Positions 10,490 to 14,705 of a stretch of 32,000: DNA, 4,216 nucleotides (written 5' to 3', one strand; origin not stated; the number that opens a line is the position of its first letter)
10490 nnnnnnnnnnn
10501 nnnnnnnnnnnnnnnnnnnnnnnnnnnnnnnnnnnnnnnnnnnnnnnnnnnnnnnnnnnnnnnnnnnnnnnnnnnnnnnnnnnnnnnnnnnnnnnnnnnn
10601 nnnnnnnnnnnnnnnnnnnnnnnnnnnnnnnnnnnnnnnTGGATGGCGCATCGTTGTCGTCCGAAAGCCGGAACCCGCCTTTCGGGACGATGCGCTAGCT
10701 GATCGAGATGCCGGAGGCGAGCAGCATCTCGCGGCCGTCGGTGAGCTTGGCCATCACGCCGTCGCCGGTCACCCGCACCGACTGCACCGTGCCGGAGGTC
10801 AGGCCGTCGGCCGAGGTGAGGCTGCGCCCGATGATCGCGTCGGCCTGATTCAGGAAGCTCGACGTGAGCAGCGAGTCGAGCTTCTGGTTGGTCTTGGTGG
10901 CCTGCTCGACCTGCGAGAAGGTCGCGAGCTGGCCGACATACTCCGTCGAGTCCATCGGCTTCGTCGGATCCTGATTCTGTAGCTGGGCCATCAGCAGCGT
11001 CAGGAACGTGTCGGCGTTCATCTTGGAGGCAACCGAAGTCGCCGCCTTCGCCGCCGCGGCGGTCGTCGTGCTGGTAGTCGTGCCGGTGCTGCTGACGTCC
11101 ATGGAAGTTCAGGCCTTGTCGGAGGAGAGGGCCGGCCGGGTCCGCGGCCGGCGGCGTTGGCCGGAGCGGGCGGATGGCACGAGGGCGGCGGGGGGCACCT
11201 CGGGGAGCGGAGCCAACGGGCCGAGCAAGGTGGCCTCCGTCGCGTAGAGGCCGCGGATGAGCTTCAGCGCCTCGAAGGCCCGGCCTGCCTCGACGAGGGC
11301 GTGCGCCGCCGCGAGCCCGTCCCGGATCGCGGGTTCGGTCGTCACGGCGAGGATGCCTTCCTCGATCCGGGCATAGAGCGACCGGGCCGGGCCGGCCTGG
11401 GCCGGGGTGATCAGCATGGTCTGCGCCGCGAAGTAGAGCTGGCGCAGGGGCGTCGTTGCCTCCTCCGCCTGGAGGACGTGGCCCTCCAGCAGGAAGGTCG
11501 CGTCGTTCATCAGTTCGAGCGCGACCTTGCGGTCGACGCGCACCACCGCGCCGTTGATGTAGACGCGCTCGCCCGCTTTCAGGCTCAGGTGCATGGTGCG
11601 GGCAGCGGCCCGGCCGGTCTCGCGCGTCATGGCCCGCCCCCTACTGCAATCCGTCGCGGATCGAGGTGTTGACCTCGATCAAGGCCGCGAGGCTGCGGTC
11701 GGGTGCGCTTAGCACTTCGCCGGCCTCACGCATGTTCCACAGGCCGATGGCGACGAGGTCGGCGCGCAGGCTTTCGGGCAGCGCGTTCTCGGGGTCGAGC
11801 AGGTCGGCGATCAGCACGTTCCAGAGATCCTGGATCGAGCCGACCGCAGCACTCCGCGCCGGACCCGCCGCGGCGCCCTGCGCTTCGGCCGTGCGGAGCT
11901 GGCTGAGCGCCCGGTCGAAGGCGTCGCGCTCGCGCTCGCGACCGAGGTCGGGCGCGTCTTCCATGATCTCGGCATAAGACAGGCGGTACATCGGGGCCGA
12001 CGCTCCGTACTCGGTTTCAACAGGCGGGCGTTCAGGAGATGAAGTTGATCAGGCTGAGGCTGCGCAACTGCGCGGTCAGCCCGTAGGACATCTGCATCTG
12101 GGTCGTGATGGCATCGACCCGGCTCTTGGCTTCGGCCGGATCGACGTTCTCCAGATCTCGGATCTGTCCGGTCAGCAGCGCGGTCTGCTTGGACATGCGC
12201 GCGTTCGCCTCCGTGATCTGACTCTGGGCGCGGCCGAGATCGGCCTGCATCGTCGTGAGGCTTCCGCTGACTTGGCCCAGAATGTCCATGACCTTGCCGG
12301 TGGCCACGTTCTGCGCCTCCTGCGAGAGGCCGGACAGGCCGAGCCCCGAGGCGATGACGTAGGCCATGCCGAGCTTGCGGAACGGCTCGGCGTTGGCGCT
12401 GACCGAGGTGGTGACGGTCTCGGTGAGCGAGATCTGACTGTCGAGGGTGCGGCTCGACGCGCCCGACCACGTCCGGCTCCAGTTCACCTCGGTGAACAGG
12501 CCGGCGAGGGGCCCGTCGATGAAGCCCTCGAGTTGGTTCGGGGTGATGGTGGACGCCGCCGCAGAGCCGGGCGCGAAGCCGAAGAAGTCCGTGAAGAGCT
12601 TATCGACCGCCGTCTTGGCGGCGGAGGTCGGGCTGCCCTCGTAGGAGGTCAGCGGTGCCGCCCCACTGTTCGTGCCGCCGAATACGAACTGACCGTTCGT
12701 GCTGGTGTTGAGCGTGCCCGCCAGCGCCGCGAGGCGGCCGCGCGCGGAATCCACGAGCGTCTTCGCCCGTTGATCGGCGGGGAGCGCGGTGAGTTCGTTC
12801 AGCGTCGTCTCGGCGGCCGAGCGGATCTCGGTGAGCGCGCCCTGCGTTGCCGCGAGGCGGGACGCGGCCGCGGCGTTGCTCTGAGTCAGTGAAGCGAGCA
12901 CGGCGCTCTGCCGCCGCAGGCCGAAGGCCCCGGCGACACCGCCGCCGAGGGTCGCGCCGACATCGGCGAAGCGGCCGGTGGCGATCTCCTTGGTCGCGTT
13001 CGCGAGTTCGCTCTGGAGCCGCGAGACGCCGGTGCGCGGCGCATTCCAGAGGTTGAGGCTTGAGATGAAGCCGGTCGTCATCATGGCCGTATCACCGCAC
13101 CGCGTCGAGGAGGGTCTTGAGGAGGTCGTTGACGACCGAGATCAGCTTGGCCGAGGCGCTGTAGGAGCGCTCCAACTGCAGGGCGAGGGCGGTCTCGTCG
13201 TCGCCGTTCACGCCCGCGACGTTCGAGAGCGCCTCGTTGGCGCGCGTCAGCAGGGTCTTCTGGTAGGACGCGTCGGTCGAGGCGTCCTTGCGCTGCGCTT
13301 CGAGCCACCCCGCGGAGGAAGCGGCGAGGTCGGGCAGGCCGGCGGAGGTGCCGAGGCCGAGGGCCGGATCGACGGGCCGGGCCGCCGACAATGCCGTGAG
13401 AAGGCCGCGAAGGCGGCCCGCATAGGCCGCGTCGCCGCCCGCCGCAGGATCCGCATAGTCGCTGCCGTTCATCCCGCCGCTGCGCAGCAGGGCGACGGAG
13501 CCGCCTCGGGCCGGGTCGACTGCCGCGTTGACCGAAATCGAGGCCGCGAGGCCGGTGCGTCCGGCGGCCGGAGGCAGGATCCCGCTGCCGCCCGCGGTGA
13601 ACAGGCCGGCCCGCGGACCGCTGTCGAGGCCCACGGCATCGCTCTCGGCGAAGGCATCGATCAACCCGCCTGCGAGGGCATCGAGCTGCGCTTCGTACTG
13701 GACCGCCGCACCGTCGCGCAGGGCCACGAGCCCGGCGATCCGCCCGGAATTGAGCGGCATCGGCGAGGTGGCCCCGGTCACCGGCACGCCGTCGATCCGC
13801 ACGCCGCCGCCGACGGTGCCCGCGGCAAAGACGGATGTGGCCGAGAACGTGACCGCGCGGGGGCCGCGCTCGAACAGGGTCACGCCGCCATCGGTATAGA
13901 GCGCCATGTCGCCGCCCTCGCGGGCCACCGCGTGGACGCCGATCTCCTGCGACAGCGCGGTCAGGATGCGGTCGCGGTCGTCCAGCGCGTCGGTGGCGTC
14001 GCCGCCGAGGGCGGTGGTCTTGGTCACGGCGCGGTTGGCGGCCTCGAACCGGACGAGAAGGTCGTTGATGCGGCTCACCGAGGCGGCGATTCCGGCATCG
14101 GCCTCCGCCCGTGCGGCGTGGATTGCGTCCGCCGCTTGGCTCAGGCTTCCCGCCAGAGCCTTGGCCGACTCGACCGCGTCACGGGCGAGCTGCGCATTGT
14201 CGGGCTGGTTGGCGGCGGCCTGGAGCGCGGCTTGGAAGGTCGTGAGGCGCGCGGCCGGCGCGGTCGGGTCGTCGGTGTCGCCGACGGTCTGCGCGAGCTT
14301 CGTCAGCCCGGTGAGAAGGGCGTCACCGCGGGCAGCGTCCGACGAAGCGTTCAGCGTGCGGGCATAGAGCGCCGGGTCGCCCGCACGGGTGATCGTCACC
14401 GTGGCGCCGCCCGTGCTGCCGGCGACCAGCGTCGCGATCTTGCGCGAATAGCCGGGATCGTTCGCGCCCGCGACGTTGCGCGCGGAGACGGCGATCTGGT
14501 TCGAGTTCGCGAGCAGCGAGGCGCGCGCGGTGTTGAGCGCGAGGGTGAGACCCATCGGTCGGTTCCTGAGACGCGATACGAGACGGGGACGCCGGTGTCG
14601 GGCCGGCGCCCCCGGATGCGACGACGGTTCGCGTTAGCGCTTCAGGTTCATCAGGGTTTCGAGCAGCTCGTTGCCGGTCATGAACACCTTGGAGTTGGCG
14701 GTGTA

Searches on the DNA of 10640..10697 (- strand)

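Call 47: build_rna_model(alignment_id=A5)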
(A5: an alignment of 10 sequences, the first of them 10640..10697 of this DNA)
Model R1 built from alignment A5 (10 sequences, 61 columns); structure: RNAalifold consensus.
model positions 56; base pairs 17; branch points 0; effective number of sequences 3; information 0.994 bits per position. Calibrated on 0.2 Mb of random sequence (short: E-values are rough).
structure used (alignment columns):
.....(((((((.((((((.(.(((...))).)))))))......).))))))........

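Call 48: search_with_rna_model(model_id=R1, sources=[window, L009, L010, L011, L012, L013, L014, L015, L016, L017, L018, L019, L020, L021, L022, L023, L024, L025, L026, L027, L067, L088, L089, L090, L005, L101, L091, L096], max_evalue=10, show_alignments=6)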
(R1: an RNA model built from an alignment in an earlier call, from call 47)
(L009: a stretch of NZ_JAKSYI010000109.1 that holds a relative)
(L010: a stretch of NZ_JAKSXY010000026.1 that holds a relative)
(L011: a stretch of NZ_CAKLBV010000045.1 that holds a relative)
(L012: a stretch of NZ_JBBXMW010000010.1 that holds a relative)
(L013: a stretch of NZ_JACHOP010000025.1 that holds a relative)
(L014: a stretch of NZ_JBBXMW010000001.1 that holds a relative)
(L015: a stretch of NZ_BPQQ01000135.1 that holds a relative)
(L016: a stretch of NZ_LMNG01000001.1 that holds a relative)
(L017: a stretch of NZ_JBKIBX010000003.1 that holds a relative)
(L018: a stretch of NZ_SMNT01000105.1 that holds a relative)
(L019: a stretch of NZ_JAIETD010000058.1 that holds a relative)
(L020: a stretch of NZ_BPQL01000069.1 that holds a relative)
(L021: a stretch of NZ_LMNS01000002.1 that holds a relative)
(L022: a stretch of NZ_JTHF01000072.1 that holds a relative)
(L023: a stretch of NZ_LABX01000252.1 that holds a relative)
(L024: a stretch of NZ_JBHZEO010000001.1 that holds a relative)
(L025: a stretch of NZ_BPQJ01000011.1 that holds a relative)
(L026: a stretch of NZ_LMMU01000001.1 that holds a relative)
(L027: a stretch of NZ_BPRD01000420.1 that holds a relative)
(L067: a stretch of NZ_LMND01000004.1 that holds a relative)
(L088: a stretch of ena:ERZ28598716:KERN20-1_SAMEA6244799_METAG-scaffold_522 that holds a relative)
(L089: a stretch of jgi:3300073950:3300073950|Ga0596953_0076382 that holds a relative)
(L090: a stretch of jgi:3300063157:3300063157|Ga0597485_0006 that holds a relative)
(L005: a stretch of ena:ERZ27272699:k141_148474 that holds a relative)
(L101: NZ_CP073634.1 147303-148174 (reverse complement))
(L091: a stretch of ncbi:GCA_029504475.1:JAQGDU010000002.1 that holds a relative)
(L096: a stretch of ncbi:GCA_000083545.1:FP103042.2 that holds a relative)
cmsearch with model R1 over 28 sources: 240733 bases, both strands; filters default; matches with E-value up to 10: 32.
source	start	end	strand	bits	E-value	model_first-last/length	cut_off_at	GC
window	10643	10698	-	85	5.3e-21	1-56/56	no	0.62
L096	1131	1186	+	81.9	3.8e-20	1-56/56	no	0.61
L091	1131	1186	+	79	2.5e-19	1-56/56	no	0.62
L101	401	457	+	70.7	5.3e-17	1-56/56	no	0.61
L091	1067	1123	+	65.8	1.3e-15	1-56/56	no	0.58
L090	2305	2359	-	46.5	3.3e-10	1-56/56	no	0.56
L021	2377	2430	-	45.6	5.9e-10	1-56/56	no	0.59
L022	8581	8633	-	41.5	8.4e-09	1-56/56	no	0.51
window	19322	19376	-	41.2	1e-08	1-56/56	no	0.55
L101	814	867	-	31.2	6.7e-06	1-56/56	no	0.61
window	10643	10698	+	29.4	2.2e-05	1-56/56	no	0.62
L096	1131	1186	-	26.1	0.00018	1-56/56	no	0.61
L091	1131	1186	-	25.4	0.00028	1-56/56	no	0.62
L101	464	514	+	23.3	0.0011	1-56/56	no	0.53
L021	2394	2418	+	21.6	0.0033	14-38/56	no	0.68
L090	3475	3528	+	19.7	0.011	1-56/56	no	0.65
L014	565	592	+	18.4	0.026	1-56/56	no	0.64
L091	2378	2413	-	17.5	0.047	1-56/56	no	0.72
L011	5944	6022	+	15.4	0.18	1-56/56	no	0.72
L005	830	883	+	15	0.25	1-56/56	no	0.63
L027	3619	3644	+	14.1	0.43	1-56/56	no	0.77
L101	401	460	-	14.1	0.44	1-56/56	no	0.6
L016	7945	7993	+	12.5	1.2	1-56/56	no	0.67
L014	7377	7405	-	11.7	2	1-56/56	no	0.59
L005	965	1007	-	11.5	2.2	1-56/56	no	0.63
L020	8411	8467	+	10.7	3.9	1-56/56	no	0.77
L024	6624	6638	+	9.6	8.1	19-33/56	no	0.73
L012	2427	2455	-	9.5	8.4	1-56/56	no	0.69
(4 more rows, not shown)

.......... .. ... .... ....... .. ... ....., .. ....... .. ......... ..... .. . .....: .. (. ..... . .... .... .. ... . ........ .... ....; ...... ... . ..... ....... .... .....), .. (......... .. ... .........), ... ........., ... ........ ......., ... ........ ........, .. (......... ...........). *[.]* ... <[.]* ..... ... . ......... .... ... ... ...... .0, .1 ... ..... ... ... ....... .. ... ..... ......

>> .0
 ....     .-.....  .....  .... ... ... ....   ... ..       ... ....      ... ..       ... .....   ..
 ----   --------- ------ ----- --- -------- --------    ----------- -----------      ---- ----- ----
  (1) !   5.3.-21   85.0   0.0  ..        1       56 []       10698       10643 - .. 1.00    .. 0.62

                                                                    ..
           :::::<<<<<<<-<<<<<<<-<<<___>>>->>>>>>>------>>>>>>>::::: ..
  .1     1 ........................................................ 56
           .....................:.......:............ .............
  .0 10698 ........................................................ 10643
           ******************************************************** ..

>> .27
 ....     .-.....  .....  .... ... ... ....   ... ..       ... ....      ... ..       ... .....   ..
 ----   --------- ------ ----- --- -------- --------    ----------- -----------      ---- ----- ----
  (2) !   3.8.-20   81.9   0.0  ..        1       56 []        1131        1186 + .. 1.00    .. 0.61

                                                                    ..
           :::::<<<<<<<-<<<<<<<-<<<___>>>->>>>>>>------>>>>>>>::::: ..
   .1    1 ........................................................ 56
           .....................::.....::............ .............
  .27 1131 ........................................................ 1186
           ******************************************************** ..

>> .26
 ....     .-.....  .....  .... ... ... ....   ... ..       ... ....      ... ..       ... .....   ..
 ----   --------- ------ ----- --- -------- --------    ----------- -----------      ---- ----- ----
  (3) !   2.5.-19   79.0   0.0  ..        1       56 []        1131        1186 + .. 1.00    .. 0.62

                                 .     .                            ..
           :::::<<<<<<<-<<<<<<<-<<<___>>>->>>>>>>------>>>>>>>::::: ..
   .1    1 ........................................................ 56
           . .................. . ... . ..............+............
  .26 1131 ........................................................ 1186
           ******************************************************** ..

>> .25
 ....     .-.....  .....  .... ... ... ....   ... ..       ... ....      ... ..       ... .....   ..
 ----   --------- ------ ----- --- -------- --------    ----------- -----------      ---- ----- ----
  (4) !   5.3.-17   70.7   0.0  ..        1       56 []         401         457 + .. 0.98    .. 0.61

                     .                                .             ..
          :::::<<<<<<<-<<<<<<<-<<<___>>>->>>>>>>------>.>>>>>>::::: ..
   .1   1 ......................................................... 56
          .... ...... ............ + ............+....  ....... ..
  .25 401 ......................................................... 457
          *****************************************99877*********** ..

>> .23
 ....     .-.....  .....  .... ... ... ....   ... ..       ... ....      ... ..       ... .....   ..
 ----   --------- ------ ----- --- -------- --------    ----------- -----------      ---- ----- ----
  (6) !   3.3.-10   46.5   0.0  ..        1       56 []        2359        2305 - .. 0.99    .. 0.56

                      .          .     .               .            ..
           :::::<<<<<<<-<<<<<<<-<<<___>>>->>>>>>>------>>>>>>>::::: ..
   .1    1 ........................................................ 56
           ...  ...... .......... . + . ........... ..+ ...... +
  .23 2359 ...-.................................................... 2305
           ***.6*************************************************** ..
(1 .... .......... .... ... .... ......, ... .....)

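Call 49: search_with_rna_model(model_id=R1, sources=[window, L005, L009, L010, L011, L012, L013, L014, L015, L016, L017, L018, L019, L020, L021, L022, L023, L024, L025, L026, L027, L028, L029, L030, L031, L032, L033, L034, L035, L036, L037, L038, L039, L040, L041, L042, L043, L044, L045, L046, L047, L048, L049, L050, L051, L052, L053, L054, L055, L056, L057, L058, L059, L060, L061, L062, L063, L064, L065, L066, L067, L068, L069, L070, L071, L072, L073, L074, L075, L076, L077, L078, L079, L080, L081, L082, L083, L084, L085, L086, L087, L088, L089, L090, L091, L092, L094, L095, L096, L097, L098, L099, L100, L101], max_evalue=1, make_alignment=true)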
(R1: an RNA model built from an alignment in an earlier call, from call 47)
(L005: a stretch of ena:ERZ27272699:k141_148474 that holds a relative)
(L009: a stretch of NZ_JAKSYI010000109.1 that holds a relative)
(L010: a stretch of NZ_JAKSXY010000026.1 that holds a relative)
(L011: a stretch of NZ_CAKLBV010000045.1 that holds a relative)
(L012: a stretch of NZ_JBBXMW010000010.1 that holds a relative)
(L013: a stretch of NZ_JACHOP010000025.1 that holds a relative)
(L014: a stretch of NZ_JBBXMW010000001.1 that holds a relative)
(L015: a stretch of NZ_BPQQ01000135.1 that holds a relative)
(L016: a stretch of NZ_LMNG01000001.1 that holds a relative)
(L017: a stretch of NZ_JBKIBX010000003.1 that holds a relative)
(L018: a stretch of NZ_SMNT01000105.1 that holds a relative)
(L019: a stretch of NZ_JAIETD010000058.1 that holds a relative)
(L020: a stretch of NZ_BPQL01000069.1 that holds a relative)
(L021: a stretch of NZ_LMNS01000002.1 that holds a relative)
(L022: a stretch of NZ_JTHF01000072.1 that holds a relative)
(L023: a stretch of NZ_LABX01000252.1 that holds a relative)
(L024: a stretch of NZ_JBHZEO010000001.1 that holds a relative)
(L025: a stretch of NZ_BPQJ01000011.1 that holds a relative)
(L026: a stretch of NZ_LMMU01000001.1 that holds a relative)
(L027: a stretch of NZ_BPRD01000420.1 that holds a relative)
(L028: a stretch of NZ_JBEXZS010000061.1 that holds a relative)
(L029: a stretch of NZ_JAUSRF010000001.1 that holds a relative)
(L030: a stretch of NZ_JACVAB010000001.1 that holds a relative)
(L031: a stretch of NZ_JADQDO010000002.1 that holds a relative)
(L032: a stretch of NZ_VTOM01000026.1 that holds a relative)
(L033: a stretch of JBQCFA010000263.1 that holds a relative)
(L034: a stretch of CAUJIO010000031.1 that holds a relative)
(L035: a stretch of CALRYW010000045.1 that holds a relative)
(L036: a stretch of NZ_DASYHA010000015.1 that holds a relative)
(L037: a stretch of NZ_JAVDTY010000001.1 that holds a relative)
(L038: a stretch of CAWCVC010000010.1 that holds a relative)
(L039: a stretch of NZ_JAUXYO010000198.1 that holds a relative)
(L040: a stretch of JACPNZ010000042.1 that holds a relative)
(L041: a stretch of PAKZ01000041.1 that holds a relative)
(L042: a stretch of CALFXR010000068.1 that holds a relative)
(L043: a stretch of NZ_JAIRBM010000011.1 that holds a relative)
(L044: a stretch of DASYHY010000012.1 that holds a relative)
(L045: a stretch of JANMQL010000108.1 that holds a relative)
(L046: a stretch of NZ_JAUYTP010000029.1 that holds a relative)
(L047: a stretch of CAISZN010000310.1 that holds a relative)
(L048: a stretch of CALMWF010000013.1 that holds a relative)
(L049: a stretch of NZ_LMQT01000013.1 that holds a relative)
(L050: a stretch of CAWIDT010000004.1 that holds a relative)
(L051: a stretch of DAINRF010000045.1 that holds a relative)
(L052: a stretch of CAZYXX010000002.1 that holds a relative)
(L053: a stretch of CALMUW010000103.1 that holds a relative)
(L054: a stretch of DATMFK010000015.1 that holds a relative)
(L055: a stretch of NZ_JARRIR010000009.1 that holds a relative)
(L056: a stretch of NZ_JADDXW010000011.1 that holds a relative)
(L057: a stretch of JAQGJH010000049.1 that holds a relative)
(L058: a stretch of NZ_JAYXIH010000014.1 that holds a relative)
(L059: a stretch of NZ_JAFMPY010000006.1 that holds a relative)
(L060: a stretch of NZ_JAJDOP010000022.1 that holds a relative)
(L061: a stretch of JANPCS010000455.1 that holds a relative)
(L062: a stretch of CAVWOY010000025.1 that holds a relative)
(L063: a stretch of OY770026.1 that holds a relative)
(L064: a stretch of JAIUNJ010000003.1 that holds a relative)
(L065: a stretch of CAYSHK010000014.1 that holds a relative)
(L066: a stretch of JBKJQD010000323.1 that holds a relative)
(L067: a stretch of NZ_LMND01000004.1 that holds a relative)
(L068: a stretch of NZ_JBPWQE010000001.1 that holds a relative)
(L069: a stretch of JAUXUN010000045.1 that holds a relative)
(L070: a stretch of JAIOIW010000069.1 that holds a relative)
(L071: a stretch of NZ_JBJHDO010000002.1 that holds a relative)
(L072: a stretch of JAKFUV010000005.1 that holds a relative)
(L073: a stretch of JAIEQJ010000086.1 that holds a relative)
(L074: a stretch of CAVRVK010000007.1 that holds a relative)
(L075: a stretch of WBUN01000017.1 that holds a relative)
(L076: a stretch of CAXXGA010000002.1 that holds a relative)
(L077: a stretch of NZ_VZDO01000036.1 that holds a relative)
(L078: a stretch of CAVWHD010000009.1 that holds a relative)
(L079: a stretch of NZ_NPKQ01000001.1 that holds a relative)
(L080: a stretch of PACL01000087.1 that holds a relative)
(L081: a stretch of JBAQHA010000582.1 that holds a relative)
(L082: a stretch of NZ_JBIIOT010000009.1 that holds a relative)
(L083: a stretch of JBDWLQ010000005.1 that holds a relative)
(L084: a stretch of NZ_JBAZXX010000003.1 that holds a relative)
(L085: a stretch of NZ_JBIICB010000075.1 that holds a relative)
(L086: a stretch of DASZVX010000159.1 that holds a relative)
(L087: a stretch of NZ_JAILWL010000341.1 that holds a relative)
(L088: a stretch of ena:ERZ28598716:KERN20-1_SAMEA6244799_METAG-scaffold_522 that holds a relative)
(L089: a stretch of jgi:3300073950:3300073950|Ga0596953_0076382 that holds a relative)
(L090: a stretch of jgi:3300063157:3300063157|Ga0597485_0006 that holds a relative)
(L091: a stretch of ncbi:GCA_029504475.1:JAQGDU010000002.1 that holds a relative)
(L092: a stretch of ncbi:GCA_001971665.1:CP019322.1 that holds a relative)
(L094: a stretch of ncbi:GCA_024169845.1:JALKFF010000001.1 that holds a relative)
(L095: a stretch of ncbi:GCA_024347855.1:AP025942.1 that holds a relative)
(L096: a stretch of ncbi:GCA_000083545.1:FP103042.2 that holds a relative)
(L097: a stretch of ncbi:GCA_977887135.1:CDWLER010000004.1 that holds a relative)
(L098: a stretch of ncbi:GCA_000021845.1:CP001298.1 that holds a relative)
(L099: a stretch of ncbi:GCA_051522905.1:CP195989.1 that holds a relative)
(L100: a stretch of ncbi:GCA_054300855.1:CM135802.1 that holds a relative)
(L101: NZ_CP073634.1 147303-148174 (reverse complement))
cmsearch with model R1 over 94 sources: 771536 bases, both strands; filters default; matches with E-value up to 1: 45.
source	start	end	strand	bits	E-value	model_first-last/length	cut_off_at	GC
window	10643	10698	-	85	1.7e-20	1-56/56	no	0.62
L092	1131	1186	+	83.8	3.7e-20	1-56/56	no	0.61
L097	1131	1186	+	82.8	7.2e-20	1-56/56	no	0.61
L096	1131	1186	+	81.9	1.2e-19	1-56/56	no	0.61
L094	1131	1186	+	81.4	1.7e-19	1-56/56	no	0.64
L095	1131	1186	+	81.4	1.7e-19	1-56/56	no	0.64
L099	1131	1186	+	81.4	1.7e-19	1-56/56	no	0.64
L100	1131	1186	+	81.4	1.7e-19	1-56/56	no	0.64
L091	1131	1186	+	79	7.9e-19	1-56/56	no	0.62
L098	1131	1186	+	79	7.9e-19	1-56/56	no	0.62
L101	401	457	+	70.7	1.7e-16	1-56/56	no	0.61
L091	1067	1123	+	65.8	4.2e-15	1-56/56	no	0.58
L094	1067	1123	+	65.8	4.2e-15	1-56/56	no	0.58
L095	1067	1123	+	65.8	4.2e-15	1-56/56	no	0.58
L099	1067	1123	+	65.8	4.2e-15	1-56/56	no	0.58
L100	1067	1123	+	65.8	4.2e-15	1-56/56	no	0.58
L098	1067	1123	+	64.2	1.1e-14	1-56/56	no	0.58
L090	2305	2359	-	46.5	1.1e-09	1-56/56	no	0.56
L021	2377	2430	-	45.6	1.9e-09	1-56/56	no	0.59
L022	8581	8633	-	41.5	2.7e-08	1-56/56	no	0.51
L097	1131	1186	-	31.6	1.7e-05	1-56/56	no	0.61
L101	814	867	-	31.2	2.1e-05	1-56/56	no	0.61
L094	1131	1186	-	27.6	0.00023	1-56/56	no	0.64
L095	1131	1186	-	27.6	0.00023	1-56/56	no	0.64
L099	1131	1186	-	27.6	0.00023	1-56/56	no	0.64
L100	1131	1186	-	27.6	0.00023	1-56/56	no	0.64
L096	1131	1186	-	26.1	0.00059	1-56/56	no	0.61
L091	1131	1186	-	25.4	0.00091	1-56/56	no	0.62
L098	1131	1186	-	25.4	0.00091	1-56/56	no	0.62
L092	1131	1186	-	25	0.0012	1-56/56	no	0.61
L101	464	514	+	23.3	0.0035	1-56/56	no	0.53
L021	2394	2418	+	21.6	0.01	14-38/56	no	0.68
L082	9241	9281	+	21.4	0.012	1-56/56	no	0.63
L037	3685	3740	+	21.2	0.014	1-56/56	no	0.48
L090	3475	3528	+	19.7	0.036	1-56/56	no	0.65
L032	8488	8522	-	19.2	0.05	1-56/56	no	0.69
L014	565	592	+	18.4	0.084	1-56/56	no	0.64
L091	2378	2413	-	17.5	0.15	1-56/56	no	0.72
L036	2414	2462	-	17.4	0.16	1-56/56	no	0.73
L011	5944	6022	+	15.4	0.59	1-56/56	no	0.72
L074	8187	8212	-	15.1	0.74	1-56/56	no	0.77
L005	830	883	+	15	0.79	1-56/56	no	0.63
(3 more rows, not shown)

Alignment A6: 45 matches aligned to the model, 121 columns, each read 5' to 3' on its own strand. Consensus structure (alignment columns), stored with it:
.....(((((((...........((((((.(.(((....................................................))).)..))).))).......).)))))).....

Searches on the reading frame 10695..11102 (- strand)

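Call 10: search_protein_families(library=pfam, proteins=[window:10695-11102:-])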
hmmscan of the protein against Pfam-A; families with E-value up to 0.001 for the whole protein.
window:10695-11102:- (135 aa): 2 families
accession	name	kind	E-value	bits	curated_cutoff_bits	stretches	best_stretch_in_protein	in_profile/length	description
PF03963.19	FlgD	-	2e-23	82.8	27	1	6-77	4-75/75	Flagellar hook capping protein - N-terminal region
PF13861.12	FLgD_tudor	-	0.00055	20.5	26.9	1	52-128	6-54/58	FlgD Tudor-like domain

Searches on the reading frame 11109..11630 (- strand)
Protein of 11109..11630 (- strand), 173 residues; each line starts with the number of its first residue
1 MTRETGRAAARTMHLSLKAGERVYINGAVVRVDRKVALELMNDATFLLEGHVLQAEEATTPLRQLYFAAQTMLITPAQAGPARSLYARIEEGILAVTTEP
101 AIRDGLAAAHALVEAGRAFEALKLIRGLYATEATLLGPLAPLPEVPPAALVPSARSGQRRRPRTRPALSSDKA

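Call 10: search_protein_families(library=pfam, proteins=[window:11109-11630:-])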
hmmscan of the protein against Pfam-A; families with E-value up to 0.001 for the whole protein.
window:11109-11630:- (173 aa): 1 family
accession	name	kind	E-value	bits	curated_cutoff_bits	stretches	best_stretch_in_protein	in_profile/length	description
PF07378.16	FlbT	-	2.7e-38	131.2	27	1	13-136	1-125/125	Flagellar protein FlbT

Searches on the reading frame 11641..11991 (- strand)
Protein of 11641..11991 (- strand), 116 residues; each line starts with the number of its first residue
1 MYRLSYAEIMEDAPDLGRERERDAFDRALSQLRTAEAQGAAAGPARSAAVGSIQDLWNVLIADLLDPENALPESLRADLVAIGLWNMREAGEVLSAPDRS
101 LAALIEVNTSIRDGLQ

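Call 10: search_protein_families(library=pfam, proteins=[window:11641-11991:-])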
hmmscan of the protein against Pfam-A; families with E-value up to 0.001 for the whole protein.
window:11641-11991:- (116 aa): 1 family
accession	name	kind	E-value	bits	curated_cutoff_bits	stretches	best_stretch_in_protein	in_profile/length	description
PF07309.16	FlaF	-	1.3e-27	96.5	23.6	1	4-115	3-113/113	Flagellar protein FlaF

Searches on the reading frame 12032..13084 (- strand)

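Call 10: search_protein_families(library=pfam, proteins=[window:12032-13084:-])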
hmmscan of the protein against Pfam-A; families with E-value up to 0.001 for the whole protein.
window:12032-13084:- (350 aa): 2 families
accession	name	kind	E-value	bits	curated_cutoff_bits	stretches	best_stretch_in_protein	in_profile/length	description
PF00700.27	Flagellin_C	-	5.7e-15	55.9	23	1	267-349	2-86/86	Bacterial flagellin C-terminal helical region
PF00669.25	Flagellin_N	-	3.8e-14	53.4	26.6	1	7-139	1-138/139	Bacterial flagellin N-terminal helical region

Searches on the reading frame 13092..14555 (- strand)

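Call 10: search_protein_families(library=pfam, proteins=[window:13092-14555:-])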
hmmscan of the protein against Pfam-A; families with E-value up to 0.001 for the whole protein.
window:13092-14555:- (487 aa): 2 families
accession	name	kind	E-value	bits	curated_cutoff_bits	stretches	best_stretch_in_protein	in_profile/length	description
PF22638.1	FlgK_D1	-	6e-29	101.7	28.6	1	101-313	16-225/233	Flagellar hook-associated protein FlgK helical domain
PF06429.18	Flg_bbr_C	-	2.3e-06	27.5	23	1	447-484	8-45/46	Flagellar basal body rod FlgEFG protein C-terminal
